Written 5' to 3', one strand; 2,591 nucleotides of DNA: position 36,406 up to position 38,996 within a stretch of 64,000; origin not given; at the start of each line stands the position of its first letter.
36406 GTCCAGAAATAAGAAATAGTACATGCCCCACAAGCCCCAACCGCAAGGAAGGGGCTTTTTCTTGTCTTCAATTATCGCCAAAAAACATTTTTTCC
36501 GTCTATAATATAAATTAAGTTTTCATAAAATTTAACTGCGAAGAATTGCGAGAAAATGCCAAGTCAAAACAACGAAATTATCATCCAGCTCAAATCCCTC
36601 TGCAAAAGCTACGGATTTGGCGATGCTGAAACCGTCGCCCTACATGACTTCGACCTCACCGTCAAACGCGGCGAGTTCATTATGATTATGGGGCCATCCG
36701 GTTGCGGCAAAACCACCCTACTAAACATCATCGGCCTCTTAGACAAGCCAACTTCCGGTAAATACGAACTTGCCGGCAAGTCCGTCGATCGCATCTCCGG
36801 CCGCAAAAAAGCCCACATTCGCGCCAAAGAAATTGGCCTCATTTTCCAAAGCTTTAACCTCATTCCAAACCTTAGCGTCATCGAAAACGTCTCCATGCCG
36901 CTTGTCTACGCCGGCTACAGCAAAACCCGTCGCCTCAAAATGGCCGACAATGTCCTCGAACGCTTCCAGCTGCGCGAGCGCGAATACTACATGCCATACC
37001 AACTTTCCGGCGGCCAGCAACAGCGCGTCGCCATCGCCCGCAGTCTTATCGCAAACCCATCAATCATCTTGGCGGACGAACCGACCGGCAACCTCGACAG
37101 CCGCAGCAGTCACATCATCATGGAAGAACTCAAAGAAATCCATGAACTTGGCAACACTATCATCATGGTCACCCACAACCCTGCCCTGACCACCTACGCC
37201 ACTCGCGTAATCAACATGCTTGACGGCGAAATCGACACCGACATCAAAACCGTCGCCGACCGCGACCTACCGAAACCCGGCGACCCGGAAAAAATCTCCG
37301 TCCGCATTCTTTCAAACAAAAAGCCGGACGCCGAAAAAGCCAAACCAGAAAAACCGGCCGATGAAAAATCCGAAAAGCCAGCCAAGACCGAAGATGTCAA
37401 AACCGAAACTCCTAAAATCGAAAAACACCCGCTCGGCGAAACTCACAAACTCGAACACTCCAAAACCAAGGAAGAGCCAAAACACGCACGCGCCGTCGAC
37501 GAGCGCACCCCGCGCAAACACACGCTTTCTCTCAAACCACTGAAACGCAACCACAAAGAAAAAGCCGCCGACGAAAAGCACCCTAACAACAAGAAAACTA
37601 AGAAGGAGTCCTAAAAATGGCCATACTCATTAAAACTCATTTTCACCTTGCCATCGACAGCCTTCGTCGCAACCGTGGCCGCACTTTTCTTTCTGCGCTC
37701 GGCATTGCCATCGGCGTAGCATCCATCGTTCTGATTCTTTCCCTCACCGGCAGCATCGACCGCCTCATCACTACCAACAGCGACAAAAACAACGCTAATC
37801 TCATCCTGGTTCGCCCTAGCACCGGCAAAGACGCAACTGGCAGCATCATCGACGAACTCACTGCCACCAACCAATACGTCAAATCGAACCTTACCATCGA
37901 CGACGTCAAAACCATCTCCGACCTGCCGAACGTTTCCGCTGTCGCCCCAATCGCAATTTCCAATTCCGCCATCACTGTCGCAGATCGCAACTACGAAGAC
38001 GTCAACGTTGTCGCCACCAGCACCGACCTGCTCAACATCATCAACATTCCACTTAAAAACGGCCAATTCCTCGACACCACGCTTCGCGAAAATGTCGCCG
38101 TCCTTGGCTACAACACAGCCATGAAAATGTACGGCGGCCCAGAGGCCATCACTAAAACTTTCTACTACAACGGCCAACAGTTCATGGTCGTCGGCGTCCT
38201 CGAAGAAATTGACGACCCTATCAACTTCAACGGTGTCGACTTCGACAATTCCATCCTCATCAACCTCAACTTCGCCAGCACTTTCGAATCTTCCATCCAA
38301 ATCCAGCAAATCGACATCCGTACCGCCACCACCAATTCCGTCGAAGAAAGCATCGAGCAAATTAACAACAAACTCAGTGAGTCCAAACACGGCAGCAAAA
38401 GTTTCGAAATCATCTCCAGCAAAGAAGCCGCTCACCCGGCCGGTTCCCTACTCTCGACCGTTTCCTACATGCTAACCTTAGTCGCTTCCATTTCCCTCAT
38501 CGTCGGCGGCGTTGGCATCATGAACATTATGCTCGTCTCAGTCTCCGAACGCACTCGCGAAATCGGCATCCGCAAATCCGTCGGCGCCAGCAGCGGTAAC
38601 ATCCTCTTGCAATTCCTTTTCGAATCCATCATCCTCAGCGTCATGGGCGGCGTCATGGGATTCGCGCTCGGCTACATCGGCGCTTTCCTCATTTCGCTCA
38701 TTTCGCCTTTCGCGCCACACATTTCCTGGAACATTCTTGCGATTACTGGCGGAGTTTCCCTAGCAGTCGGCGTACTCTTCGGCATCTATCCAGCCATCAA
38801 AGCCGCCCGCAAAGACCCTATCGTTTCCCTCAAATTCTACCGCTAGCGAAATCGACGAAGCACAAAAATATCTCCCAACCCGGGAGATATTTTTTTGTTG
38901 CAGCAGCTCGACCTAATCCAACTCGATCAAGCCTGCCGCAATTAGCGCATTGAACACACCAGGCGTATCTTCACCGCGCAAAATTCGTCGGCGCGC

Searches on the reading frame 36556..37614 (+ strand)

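Call 19: search_protein_families(library=pfam, proteins=[window:36556-37614:+], max_evalue=0.001)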
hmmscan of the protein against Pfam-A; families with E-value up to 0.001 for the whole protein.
window:36556-37614:+ (352 aa): 3 families
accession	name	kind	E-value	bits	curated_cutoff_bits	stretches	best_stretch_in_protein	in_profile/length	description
PF00005.33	ABC_tran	-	3.9e-34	118.6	25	1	29-177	1-136/137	ABC transporter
PF13304.12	AAA_21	-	3.2e-09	37.7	27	1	147-211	235-302/304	AAA domain, putative AbiEii toxin, Type IV TA system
PF02463.25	SMC_N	-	0.00019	21.3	40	0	40-221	25-211/220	RecF/RecN/SMC N terminal domain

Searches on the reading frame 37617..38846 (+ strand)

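Call 19: search_protein_families(library=pfam, proteins=[window:37617-38846:+], max_evalue=0.001)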
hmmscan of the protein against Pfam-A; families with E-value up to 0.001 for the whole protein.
window:37617-38846:+ (409 aa): 2 families
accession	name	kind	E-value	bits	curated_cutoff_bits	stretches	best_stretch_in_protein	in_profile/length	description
PF12704.14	MacB_PCD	-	5.9e-30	105.5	27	1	23-251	1-206/207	MacB-like periplasmic core domain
PF02687.27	FtsX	-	6.2e-20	71.9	25.5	1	288-401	2-120/120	FtsX-like permease C-terminal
